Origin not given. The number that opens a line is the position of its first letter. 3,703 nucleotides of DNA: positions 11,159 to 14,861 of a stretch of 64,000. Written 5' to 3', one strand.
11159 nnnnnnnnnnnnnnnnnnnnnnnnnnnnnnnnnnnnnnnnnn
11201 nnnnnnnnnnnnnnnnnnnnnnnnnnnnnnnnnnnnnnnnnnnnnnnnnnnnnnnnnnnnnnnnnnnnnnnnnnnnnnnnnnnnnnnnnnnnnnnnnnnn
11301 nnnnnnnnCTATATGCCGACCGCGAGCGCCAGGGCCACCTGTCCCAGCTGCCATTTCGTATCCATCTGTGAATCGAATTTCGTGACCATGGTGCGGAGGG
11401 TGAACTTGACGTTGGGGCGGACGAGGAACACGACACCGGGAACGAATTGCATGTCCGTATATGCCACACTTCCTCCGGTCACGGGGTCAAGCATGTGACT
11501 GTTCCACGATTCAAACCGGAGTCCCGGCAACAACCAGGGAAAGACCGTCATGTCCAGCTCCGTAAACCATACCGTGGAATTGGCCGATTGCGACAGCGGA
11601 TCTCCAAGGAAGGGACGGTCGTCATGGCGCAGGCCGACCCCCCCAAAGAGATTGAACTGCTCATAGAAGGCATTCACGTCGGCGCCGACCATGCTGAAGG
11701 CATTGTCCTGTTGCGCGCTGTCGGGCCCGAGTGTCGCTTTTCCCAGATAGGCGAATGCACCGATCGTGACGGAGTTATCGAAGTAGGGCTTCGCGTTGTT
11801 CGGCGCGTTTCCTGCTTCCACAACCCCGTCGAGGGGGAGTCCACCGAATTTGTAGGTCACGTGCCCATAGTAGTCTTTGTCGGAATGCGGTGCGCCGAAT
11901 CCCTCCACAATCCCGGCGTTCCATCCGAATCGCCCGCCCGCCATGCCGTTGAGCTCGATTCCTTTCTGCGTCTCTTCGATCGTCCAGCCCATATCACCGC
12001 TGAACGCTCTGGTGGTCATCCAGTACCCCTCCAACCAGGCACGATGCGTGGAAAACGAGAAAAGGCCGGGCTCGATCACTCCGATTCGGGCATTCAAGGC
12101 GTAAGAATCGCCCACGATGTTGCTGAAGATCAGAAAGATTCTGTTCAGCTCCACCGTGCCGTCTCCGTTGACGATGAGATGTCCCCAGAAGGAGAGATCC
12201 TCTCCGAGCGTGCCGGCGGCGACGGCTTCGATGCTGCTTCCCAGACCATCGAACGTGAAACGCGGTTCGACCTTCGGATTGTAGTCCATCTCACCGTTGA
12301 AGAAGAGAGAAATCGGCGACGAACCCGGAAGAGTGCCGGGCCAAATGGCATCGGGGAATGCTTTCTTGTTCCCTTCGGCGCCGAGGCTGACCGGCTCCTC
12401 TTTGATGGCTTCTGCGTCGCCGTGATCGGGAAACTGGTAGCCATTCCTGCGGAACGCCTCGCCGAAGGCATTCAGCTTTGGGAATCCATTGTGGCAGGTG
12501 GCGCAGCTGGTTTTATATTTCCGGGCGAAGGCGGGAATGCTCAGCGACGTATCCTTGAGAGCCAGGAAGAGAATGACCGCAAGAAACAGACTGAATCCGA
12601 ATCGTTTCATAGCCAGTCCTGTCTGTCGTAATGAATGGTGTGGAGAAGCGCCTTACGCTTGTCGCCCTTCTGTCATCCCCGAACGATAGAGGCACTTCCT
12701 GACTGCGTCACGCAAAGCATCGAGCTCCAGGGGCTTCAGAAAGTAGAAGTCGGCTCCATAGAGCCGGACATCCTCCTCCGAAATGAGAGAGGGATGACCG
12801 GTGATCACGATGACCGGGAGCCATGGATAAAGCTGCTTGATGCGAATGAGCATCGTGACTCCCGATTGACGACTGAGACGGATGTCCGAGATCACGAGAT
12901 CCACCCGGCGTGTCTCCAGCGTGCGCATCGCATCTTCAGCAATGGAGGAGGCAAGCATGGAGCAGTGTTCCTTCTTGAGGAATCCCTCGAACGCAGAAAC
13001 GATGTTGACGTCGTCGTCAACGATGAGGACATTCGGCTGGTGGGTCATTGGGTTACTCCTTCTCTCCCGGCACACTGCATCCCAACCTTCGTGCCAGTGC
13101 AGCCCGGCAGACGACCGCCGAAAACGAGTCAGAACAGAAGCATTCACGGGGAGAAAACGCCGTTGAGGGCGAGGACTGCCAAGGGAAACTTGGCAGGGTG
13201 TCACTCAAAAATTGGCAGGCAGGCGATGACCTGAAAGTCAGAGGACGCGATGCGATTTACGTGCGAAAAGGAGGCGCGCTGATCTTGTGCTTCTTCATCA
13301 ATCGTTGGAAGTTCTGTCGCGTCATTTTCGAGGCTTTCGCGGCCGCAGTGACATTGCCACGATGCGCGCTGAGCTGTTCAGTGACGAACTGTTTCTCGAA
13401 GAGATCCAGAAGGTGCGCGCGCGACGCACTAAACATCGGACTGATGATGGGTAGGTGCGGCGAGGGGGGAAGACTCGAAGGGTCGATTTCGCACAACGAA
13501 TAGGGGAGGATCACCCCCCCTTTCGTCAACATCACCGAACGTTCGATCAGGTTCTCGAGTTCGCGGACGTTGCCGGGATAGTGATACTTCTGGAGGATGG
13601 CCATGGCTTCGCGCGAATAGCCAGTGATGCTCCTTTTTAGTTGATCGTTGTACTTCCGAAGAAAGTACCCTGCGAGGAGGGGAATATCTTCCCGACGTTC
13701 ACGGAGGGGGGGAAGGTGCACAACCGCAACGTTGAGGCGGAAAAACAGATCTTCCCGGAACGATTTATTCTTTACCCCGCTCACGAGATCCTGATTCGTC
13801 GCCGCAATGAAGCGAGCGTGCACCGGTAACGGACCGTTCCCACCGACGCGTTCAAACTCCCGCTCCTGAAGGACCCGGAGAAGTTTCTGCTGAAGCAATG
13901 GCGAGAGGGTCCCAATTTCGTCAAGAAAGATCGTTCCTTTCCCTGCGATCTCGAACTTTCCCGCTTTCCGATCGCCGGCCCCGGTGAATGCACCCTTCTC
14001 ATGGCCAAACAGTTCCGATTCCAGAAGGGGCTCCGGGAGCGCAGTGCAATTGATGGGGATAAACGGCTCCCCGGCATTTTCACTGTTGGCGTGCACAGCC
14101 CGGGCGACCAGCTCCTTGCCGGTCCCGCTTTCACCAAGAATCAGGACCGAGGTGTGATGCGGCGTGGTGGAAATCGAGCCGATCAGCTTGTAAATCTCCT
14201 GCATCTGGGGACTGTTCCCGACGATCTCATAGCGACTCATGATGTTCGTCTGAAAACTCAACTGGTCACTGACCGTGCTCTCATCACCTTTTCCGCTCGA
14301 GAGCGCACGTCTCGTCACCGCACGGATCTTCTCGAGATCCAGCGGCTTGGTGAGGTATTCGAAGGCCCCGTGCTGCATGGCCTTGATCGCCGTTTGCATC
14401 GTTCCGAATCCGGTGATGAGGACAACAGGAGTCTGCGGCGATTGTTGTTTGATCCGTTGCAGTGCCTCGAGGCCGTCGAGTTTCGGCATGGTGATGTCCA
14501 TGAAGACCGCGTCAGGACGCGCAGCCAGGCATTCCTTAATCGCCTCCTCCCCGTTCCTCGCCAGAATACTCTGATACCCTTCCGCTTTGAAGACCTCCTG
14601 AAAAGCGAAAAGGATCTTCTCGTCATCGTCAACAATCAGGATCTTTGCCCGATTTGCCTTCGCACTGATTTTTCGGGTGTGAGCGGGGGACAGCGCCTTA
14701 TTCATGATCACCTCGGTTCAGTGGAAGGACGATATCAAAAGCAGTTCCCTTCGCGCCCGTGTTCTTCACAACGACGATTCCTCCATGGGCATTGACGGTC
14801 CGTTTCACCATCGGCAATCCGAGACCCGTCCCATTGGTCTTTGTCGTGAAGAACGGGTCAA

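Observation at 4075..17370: Thirteen-kb minus-strand cluster linking a Cyc2-like cytochrome-porin, a cupredoxin, an NAD(P) oxidoreductase, a Rieske/split-cyt-b complex and multiheme cytochromes under a sigma-54 two-component system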

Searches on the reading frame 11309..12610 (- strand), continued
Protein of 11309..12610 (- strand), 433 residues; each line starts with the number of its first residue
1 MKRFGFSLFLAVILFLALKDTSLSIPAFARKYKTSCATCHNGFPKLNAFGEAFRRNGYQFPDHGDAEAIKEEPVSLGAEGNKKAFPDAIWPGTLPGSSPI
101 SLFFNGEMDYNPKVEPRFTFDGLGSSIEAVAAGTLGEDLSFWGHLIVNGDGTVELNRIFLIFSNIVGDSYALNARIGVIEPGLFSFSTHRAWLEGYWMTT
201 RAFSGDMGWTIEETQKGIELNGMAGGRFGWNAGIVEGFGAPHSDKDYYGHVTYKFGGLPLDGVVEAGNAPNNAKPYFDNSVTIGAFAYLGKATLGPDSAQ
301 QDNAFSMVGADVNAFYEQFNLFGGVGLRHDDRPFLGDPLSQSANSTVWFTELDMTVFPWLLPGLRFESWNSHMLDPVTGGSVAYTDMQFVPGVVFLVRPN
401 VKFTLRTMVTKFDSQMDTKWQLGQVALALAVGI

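Call 70: find_encoding_contigs(protein=P0124, flank=10000, max_places=2)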
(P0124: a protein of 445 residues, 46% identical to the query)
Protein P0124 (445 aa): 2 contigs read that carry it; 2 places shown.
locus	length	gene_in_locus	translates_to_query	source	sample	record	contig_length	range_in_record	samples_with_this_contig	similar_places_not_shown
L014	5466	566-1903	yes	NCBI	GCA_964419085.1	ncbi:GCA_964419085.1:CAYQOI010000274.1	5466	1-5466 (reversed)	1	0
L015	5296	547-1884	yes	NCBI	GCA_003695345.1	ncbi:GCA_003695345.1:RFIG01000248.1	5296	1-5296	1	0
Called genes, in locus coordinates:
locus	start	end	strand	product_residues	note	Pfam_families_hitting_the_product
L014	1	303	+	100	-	?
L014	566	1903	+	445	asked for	-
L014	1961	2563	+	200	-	PF14686:fn3_3, PF09430:EMC7_beta-sandw (weak), PF13620:CarboxypepD_reg, PF13715:CarbopepD_reg_2 (faint)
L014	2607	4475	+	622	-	PF00037:Fer4 (faint), PF14691:Fer4_20, PF00070:Pyr_redox (faint), PF01266:DAO (weak), PF07992:Pyr_redox_2, PF12831:FAD_oxidored (weak), PF13450:NAD_binding_8, PF12838:Fer4_7 (weak), +3 more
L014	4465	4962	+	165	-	PF00355:Rieske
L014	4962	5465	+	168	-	?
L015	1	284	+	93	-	PF02954:HTH_8 (weak)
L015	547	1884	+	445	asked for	-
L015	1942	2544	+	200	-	PF14686:fn3_3, PF09430:EMC7_beta-sandw (weak), PF13620:CarboxypepD_reg, PF13715:CarbopepD_reg_2 (faint)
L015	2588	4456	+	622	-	PF00037:Fer4 (faint), PF14691:Fer4_20, PF00070:Pyr_redox (faint), PF01266:DAO (weak), PF07992:Pyr_redox_2, PF12831:FAD_oxidored (weak), PF13450:NAD_binding_8, PF12838:Fer4_7 (weak), +3 more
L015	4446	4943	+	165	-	PF00355:Rieske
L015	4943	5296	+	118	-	PF00033:Cytochrome_B (weak), PF14358:DUF4405 (weak)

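Call 71: find_encoding_contigs(protein=P0130, flank=10000, max_places=2)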
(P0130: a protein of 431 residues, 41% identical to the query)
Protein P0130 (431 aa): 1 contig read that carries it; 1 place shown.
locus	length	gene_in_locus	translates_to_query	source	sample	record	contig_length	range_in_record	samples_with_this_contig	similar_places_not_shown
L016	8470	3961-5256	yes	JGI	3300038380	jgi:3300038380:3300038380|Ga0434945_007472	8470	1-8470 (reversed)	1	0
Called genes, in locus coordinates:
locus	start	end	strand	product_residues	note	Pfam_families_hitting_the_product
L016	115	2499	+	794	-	PF02743:dCache_1 (weak), PF21623:HK_sensor_dom_bact, PF00672:HAMP, PF00989:PAS, PF08448:PAS_4, PF13426:PAS_9 (weak), PF00512:HisKA, PF02518:HATPase_c, +1 more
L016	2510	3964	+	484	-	PF00072:Response_reg, PF00158:Sigma54_activat, PF14532:Sigma54_activ_2, PF07728:AAA_5, PF25601:AAA_lid_14, PF02954:HTH_8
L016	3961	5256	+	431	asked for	-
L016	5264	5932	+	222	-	PF13620:CarboxypepD_reg (weak)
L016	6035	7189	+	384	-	PF00149:Metallophos, PF12320:SbcD_C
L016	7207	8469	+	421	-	?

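Call 72: find_encoding_contigs(protein=P0272, flank=10000, max_places=2)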
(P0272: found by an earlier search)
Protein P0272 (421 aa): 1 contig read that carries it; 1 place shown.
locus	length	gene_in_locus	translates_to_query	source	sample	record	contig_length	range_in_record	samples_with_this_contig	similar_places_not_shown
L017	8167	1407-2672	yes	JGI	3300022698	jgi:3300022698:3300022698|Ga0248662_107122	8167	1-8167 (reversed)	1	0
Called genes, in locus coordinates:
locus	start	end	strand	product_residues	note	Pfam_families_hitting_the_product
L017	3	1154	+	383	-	?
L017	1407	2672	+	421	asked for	-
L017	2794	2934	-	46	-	-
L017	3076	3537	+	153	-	PF02635:DsrE (weak)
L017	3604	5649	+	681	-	PF00122:E1-E2_ATPase, PF00702:Hydrolase, PF08282:Hydrolase_3 (faint)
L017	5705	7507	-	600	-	-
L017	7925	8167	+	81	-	?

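Call 86: search_protein_families(library=pfam, proteins=[L005:18483-19823:+, L005:19706-21247:+, L007:18320-19054:+, L007:18973-21216:+, L008:18522-19919:+, L008:19947-21284:+, L002:30-4691:+, L007:1967-5428:+, L004:232-1647:+, L005:2478-4805:-], max_evalue=0.0001)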
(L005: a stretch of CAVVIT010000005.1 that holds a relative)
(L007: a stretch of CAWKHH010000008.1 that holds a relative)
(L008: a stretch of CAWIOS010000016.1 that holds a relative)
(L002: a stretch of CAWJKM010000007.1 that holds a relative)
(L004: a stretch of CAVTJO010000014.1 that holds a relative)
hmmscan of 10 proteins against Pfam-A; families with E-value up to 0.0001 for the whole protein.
L005:18483-19823:+ (446 aa): 1 family
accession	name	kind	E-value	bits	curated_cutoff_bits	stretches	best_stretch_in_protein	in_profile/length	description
PF00202.27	Aminotran_3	-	2e-92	310.4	30.5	1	28-437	10-403/403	Aminotransferase class-III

L005:19706-21247:+ (513 aa): 2 families
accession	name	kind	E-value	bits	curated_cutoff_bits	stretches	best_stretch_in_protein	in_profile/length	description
PF01979.26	Amidohydro_1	-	6.5e-24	85.2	25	1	97-483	1-345/345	Amidohydrolase family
PF07969.17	Amidohydro_3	-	1.4e-21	78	29.7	2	402-469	404-471/472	Amidohydrolase family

L007:18320-19054:+ (244 aa): 2 families
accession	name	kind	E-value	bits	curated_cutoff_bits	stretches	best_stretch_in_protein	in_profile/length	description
PF00069.31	Pkinase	-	8.5e-12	45.5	31.7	1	33-126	1-92/263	Protein kinase domain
PF07714.23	PK_Tyr_Ser-Thr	-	1.3e-07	31.6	23.1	1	34-131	2-100/258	Protein tyrosine and serine/threonine kinase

L007:18973-21216:+ (747 aa): 7 families
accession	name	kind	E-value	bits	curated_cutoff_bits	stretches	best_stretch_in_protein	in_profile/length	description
PF00515.34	TPR_1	-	3.9e-09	36.4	27.8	0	420-451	3-34/34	Tetratricopeptide repeat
PF13424.12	TPR_12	-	4.9e-08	33.5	30.1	0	421-475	6-68/77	Tetratricopeptide repeat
PF13428.12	TPR_14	-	1.9e-07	31.5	23.5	0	610-643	7-40/44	Tetratricopeptide repeat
PF13036.11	LpoB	-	4.4e-07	30.3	22.3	1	123-205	29-112/147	Peptidoglycan-synthase activator LpoB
PF13181.12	TPR_8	-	2.3e-06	27.8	25.7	0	420-451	3-34/34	Tetratricopeptide repeat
PF14559.12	TPR_19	-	3.3e-06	27.8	25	0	430-484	3-57/68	Tetratricopeptide repeat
PF07719.23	TPR_2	-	1.6e-05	25.1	27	0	420-451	3-34/34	Tetratricopeptide repeat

L008:18522-19919:+ (465 aa): 1 family
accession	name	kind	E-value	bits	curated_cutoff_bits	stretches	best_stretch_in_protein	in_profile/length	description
PF00202.27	Aminotran_3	-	2e-92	310.4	30.5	1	44-453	10-403/403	Aminotransferase class-III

L008:19947-21284:+ (446 aa): 2 families
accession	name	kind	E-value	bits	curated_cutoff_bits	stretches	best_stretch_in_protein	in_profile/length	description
PF01979.26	Amidohydro_1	-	3.1e-20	73.1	25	1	58-444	1-345/345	Amidohydrolase family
PF07969.17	Amidohydro_3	-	1.3e-17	64.9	29.7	2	364-429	405-470/472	Amidohydrolase family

L002:30-4691:+ (1553 aa): 3 families
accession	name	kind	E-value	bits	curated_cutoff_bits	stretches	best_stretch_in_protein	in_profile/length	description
PF18276.7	TcA_TcB_BD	-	1e-94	317.3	25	1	1055-1341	8-287/287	Tc toxin complex TcA C-terminal TcB-binding domain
PF20220.3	ABC_toxin_N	-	1.3e-22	80.3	27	1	1-93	42-122/122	ABC toxin N-terminal region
PF18413.7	Neuraminidase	-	4.8e-22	78.9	25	1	131-243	12-131/171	Neuraminidase-like domain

L007:1967-5428:+ (1153 aa): 6 families
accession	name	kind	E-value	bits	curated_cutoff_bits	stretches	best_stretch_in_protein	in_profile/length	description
PF07676.18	PD40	-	6.3e-34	115.6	20.9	1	129-163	3-38/38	WD40-like Beta Propeller Repeat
PF14685.13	PDZ_Tricorn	-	1.9e-24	85.9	25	1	838-918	1-81/88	Tricorn protease PDZ domain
PF03572.23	Peptidase_S41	-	1.4e-20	74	24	1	956-1111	1-165/165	Peptidase family S41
PF14684.11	Tricorn_C1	-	2.7e-19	69.3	24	1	757-815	1-59/59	Tricorn protease C1 domain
PF00930.27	DPPIV_N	-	1.1e-11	44.5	22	0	112-184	20-88/354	Dipeptidyl peptidase IV (DPP IV) N-terminal region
PF25174.1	Beta-prop_THOC3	-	1.6e-07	31.1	305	0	446-574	27-148/272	THOC3 beta-propeller domain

L004:232-1647:+ (471 aa): 1 family
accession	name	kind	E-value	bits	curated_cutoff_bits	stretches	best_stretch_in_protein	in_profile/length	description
PF18962.6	Por_Secre_tail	-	8.1e-09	36.1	27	1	393-468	2-74/75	Secretion system C-terminal sorting domain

L005:2478-4805:- (775 aa): 0 families

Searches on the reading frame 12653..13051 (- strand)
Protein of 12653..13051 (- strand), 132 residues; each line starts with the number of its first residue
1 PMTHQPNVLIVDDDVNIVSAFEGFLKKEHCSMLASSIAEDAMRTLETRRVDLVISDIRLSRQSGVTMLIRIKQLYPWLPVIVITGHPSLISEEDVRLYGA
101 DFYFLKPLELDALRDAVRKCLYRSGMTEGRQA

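Call 4: search_protein_families(library=pfam, proteins=[window:12653-13051:-], max_evalue=0.01)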
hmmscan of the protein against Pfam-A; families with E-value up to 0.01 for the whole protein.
window:12653-13051:- (132 aa): 1 family
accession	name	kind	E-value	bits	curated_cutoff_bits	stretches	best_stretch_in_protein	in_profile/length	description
PF00072.30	Response_reg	-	2.9e-21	76.2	30.2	1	8-118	1-111/111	Response regulator receiver domain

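Call 5: search_protein_families(library=ncbifam, proteins=[window:12653-13051:-], max_evalue=0.01)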
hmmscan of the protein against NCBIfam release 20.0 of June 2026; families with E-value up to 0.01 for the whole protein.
window:12653-13051:- (132 aa): 89 families (the best 25 are shown)
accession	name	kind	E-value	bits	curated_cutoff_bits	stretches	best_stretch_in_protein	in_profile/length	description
NF053512.1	nitric_RR_NosR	exception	1.1e-17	64.2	400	1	8-128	1-122/422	response regulator c-di-GMP phosphodiesterase, NosR family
TIGR01818.1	ntrC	equivalog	1.1e-16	60.7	558.6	1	8-120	1-113/463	nitrogen regulation protein NR(I)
NF011695.0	PRK15115.1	equivalog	4.6e-15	55.3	763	1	6-124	7-125/445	two-component system response regulator GlrR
NF007969.0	PRK10693.1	equivalog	2.1e-14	53.3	329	1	7-124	9-127/337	two-component system response regulator RssB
NF007689.0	PRK10365.1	equivalog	2.2e-14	53.1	760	1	6-124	6-124/441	sigma-54-dependent response regulator transcription factor ZraR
NF006900.1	PRK09390.1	equivalog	2.3e-14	53.4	255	1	2-124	1-123/203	response regulator FixJ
NF008176.1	PRK10923.1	equivalog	8.6e-14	51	620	1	7-118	5-116/469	nitrogen regulation protein NR(I)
NF047793.1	ResRegPgtA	equivalog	9.8e-14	51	650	1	3-122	3-122/414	two-component system response regulator PgtA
NF041946.1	LuxO_transreg_Vib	equivalog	6.1e-13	48.3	800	1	11-123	2-114/463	quorum-sensing sigma-54 dependent transcriptional regulator LuxO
NF051870.1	NAssimRespRegNtrX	equivalog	9e-13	47.9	600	1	7-121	3-119/452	nitrogen assimilation response regulator NtrX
NF045505.1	RR_RssB_Pseudo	equivalog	9.2e-13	48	700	1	7-125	7-126/394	two-component system response regulator RssB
NF008469.0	PRK11361.1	equivalog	2.1e-12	46.5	714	1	2-127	1-126/461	acetoacetate metabolism transcriptional regulator AtoC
NF008034.0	PRK10766.1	equivalog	1.7e-11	44.1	275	1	7-127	4-123/231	two-component system response regulator TorR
NF007928.2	PRK10643.1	equivalog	2.3e-11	43.7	330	1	8-123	3-118/216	two-component system response regulator PmrA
NF033117.2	vanR_ACDEGLN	exception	2.7e-11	43.5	350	1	8-110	1-102/226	VanR-ABDEGLN family response regulator transcription factor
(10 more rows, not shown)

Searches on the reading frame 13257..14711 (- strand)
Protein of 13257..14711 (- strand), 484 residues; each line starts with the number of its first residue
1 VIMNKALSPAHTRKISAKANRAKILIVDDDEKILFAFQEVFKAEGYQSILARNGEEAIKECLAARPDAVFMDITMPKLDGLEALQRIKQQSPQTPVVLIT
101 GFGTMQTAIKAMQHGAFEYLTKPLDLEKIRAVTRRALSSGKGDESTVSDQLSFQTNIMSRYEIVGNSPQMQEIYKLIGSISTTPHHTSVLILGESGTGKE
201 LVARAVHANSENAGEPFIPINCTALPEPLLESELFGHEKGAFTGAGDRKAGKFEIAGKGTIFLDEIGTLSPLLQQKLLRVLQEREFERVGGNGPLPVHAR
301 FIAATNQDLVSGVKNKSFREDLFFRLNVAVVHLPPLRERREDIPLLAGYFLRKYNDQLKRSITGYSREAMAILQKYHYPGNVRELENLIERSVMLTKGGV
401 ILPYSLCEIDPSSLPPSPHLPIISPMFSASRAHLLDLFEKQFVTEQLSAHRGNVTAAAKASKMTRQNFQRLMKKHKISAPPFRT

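Call 66: search_protein_families(library=pfam, proteins=[window:13257-14711:-], max_evalue=0.0001)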
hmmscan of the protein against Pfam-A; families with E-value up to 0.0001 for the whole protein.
window:13257-14711:- (484 aa): 6 families
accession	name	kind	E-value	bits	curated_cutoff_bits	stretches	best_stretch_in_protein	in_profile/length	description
PF00158.32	Sigma54_activat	-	4.3e-65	218.9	20.2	1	163-331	1-167/168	Sigma-54 interaction domain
PF00072.30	Response_reg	-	5.1e-31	107.6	30.2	1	24-132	1-109/111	Response regulator receiver domain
PF25601.1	AAA_lid_14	-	6.2e-26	90.5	27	1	337-406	1-70/87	AAA+ ATPase lid domain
PF14532.12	Sigma54_activ_2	-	6.8e-20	72.2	25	1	164-336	1-138/138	Sigma-54 interaction domain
PF07728.20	AAA_5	-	4.5e-07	30.4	22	1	189-307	2-123/139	AAA domain (dynein-related subfamily)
PF02954.25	HTH_8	-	3.8e-05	23.8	22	1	435-474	2-41/42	Bacterial regulatory protein, Fis family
